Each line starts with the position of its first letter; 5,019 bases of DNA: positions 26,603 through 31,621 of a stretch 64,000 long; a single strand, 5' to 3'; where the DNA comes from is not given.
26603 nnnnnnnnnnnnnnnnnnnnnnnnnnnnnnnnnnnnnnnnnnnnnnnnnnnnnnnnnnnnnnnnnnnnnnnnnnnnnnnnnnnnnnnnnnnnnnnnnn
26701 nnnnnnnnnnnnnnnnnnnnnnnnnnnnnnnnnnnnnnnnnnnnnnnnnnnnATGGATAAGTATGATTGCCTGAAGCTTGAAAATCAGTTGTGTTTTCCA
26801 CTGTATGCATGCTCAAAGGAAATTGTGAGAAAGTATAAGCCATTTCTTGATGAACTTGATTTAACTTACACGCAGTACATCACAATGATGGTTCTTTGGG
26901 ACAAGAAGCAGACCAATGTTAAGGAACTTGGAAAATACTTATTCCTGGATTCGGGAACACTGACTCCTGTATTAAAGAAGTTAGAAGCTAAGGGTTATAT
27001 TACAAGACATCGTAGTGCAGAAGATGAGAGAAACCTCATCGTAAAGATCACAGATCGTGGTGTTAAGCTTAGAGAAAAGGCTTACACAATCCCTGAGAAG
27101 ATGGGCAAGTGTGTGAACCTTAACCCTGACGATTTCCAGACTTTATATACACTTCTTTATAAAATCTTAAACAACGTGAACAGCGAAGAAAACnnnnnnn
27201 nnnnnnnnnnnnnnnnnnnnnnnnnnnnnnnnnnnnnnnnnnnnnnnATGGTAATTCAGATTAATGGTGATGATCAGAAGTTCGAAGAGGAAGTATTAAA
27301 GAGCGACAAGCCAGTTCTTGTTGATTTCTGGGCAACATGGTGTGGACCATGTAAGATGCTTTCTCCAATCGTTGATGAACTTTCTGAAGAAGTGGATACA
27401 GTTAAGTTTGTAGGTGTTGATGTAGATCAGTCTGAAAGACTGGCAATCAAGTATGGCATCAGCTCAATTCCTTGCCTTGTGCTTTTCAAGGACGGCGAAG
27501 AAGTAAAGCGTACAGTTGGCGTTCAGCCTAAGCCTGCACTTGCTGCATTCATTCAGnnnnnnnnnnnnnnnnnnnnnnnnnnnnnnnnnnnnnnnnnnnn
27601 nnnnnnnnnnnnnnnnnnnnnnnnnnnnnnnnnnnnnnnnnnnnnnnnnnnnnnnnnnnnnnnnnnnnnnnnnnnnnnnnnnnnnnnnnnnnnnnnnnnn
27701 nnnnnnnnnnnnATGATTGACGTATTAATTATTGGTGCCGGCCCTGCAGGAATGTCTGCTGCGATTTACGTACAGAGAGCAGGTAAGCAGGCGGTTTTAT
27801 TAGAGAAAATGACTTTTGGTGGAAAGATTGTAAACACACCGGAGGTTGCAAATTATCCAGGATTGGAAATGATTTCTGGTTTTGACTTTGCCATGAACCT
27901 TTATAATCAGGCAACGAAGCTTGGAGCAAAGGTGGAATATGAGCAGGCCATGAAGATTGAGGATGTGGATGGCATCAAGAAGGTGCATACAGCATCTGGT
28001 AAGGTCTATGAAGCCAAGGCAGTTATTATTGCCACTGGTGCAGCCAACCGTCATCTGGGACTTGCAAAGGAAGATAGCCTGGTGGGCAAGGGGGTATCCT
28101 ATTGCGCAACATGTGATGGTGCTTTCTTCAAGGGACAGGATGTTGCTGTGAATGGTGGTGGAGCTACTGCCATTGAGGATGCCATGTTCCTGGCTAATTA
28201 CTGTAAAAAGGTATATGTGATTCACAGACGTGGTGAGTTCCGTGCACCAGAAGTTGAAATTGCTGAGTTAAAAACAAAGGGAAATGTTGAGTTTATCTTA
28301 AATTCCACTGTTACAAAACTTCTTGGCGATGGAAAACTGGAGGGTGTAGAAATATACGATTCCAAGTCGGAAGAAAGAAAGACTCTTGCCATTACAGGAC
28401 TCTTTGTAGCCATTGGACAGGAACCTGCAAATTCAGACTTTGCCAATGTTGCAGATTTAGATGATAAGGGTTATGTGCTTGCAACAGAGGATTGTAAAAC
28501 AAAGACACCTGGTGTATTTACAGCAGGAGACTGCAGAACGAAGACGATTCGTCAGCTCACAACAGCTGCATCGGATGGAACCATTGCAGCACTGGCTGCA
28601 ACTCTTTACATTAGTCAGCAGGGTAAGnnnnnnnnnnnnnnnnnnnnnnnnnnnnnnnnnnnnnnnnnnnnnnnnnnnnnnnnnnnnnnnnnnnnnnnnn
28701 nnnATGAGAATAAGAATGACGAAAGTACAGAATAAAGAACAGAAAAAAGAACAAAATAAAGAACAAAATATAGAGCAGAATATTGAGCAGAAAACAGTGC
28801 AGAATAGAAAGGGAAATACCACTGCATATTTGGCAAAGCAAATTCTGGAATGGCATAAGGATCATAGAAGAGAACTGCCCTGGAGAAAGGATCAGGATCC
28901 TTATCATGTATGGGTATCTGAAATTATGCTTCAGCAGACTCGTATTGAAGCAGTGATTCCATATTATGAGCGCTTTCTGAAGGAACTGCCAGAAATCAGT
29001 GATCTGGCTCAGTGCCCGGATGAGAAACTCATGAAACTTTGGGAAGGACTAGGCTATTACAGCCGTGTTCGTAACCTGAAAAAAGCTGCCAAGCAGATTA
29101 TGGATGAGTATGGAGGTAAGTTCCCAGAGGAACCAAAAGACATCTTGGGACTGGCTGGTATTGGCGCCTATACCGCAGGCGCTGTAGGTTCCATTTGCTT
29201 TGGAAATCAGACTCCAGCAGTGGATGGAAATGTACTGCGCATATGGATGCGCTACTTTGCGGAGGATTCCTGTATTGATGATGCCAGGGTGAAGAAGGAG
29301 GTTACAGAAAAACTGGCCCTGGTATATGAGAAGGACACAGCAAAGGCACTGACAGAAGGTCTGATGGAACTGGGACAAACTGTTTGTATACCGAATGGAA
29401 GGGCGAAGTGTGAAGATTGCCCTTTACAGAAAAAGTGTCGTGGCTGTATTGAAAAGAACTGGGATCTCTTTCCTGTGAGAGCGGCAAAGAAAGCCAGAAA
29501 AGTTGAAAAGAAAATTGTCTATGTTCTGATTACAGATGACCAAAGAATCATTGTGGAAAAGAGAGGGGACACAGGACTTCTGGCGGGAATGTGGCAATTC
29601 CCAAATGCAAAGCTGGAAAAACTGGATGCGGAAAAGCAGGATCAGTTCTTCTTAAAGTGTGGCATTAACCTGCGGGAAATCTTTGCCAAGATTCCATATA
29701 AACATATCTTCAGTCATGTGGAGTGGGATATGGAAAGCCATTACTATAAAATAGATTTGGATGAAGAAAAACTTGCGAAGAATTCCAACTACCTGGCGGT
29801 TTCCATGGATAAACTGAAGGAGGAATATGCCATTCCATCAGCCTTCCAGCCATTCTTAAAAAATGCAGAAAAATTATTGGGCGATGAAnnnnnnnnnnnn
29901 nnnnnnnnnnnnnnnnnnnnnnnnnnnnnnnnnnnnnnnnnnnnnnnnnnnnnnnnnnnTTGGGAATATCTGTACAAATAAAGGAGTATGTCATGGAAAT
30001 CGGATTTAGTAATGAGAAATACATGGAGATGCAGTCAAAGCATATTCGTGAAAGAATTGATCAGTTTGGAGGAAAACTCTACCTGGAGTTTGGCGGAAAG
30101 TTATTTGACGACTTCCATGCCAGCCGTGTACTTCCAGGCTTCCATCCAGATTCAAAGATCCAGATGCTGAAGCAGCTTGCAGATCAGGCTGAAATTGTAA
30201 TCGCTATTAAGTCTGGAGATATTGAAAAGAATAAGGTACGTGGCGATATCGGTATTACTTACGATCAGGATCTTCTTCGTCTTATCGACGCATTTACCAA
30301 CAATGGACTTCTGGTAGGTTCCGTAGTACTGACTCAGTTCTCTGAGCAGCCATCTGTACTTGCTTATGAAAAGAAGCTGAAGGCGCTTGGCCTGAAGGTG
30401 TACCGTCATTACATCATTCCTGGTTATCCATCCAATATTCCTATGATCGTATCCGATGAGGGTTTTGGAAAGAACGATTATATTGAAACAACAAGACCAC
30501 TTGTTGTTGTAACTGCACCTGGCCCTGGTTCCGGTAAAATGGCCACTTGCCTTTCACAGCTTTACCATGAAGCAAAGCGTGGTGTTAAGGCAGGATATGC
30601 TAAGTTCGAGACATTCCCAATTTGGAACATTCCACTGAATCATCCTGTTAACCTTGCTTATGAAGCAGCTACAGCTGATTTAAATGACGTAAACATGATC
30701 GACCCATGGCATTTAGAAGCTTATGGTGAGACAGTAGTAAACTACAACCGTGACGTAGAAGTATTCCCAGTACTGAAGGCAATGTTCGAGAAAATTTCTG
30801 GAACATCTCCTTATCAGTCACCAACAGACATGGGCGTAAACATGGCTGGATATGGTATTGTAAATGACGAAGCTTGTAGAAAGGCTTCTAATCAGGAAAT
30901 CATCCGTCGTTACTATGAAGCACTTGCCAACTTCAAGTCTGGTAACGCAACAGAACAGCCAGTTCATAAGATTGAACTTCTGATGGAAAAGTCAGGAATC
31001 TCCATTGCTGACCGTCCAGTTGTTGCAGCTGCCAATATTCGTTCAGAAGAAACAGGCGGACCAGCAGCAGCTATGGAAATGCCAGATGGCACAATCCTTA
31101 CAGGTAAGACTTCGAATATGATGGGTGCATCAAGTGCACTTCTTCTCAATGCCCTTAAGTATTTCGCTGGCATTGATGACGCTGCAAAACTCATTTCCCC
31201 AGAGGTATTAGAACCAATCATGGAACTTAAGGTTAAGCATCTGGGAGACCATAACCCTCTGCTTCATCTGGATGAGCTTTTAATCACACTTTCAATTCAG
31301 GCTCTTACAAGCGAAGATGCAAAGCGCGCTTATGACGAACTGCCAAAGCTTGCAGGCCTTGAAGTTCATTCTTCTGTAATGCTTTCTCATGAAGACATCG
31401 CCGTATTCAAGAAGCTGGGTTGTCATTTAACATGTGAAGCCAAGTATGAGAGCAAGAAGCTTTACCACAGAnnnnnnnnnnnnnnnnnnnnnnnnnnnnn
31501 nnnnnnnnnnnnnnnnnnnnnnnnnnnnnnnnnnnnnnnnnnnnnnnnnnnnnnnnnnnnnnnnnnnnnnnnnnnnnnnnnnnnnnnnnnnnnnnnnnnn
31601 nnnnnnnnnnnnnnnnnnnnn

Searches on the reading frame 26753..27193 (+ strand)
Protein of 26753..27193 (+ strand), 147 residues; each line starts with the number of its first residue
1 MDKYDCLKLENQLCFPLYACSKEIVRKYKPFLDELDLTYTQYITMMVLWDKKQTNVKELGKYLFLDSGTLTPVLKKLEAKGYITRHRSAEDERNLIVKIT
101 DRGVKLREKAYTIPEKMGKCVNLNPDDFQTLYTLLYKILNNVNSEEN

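Call 56: search_protein_families(library=pfam, proteins=[window:26753-27193:+], max_evalue=0.001)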
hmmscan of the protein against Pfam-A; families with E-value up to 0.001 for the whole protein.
window:26753-27193:+ (147 aa): 5 families
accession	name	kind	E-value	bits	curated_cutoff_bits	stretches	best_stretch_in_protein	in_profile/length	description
PF22381.2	Staph_reg_Sar_Rot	-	2.3e-22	79.3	27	1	27-106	2-81/85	Transcriptional regulator SarA/Rot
PF01047.28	MarR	-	5e-16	58.8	24.6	1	37-94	1-58/59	MarR family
PF12802.13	MarR_2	-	6e-10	39.6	27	1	36-93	2-60/61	MarR family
PF13463.12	HTH_27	-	4.6e-07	30.5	22.2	1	54-103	19-68/68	Winged helix DNA-binding domain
PF13601.12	HTH_34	-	3.8e-06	27.4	27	1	45-106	6-68/80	Winged helix DNA-binding domain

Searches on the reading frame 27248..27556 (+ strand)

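Call 56: search_protein_families(library=pfam, proteins=[window:27248-27556:+], max_evalue=0.001)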
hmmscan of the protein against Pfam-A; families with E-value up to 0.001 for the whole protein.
window:27248-27556:+ (103 aa): 7 families
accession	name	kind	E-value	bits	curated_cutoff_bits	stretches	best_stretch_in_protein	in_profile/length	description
PF00085.26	Thioredoxin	-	4e-32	110.7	23.5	1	8-103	6-102/103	Thioredoxin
PF13905.12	Thioredoxin_8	-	2.2e-10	41.2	27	1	21-63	2-47/94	Thioredoxin-like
PF13098.12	Thioredoxin_2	-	2.7e-09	37.7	27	1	18-101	3-103/104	Thioredoxin-like domain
PF14595.12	Thioredoxin_9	-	6.4e-06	26.5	25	1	17-96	38-120/129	Thioredoxin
PF00578.27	AhpC-TSA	-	8.6e-06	26.1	26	1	6-93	12-101/124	AhpC/TSA family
PF13899.12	Thioredoxin_7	-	4.1e-05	24.1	27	1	14-80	11-81/83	Thioredoxin-like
PF08534.16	Redoxin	-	0.00012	22.4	26.6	1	19-62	27-73/148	Redoxin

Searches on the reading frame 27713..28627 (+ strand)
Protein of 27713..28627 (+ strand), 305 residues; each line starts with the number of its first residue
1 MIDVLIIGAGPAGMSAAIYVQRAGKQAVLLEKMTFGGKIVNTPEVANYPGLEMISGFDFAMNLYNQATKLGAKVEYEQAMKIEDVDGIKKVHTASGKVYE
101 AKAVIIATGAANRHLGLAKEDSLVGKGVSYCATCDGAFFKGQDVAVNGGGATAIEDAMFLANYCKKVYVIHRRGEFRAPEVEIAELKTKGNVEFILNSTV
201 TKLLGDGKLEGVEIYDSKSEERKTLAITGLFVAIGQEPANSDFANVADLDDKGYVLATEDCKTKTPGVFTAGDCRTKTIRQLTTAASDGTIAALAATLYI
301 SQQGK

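Call 57: search_protein_families(library=pfam, proteins=[window:27713-28627:+], max_evalue=0.00001)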
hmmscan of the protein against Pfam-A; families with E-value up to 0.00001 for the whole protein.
window:27713-28627:+ (305 aa): 10 families
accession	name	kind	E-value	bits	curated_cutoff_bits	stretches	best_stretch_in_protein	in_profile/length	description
PF07992.20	Pyr_redox_2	-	5.5e-44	151.2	26.1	1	3-289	2-291/291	Pyridine nucleotide-disulphide oxidoreductase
PF13738.12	Pyr_redox_3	-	8.2e-20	71.7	30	1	76-272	101-305/305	Pyridine nucleotide-disulphide oxidoreductase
PF00070.33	Pyr_redox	-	4.2e-15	56.5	22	1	144-215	2-80/82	Pyridine nucleotide-disulphide oxidoreductase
PF01266.30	DAO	-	4.6e-13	49.9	27.9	0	55-115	147-209/353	FAD dependent oxidoreductase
PF03486.20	HI0933_like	-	4.9e-10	39.7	50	1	3-40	2-40/244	HI0933-like protein Rossmann domain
PF00890.30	FAD_binding_2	-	2.7e-09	37.2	20.4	1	3-38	1-37/414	FAD binding domain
PF01494.25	FAD_binding_3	-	9.8e-08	32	22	1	2-33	2-33/349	FAD binding domain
PF01134.28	GIDA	-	2.5e-07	30.5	22.1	0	3-39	1-29/391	Glucose inhibited division protein A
PF12831.13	FAD_oxidored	-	9.3e-07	28.9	27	1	3-37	1-36/416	FAD dependent oxidoreductase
PF01946.23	Thi4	-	9.8e-06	25.4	26.2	0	2-38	18-56/235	Thi4 family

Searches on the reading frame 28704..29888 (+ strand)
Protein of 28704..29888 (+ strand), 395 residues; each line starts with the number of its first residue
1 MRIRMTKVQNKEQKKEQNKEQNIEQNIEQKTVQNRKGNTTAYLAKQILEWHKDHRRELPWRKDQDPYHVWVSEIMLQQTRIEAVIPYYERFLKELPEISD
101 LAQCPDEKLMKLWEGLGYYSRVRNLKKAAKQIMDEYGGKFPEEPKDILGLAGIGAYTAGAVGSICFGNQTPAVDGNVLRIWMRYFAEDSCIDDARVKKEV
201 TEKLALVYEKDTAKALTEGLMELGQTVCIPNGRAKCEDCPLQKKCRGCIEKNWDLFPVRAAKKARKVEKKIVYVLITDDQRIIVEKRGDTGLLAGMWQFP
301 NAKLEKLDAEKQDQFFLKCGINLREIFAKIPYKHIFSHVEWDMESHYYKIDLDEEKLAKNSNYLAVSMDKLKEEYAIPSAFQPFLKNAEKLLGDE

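Call 57: search_protein_families(library=pfam, proteins=[window:28704-29888:+], max_evalue=0.00001)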
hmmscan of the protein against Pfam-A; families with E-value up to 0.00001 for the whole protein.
window:28704-29888:+ (395 aa): 2 families
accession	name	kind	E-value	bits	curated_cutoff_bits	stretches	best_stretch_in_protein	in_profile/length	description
PF14815.12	NUDIX_4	-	1.4e-22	80.1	35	1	272-386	2-112/113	NUDIX domain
PF00730.31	HhH-GPD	-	7.6e-21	74.9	26.2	1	71-203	1-105/108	HhH-GPD superfamily base excision DNA repair protein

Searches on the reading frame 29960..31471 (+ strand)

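Call 57: search_protein_families(library=pfam, proteins=[window:29960-31471:+], max_evalue=0.00001)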
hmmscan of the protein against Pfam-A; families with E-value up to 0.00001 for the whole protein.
window:29960-31471:+ (504 aa): 2 families
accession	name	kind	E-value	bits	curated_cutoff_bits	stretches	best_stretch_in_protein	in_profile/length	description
PF08903.17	DUF1846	-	1e-182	606.8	27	1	14-345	1-332/333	Domain of unknown function DUF1846, N-terminal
PF20921.3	DUF1846_C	-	4e-63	212.2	27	1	351-502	2-153/153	Domain of unknown function DUF1846, C-terminal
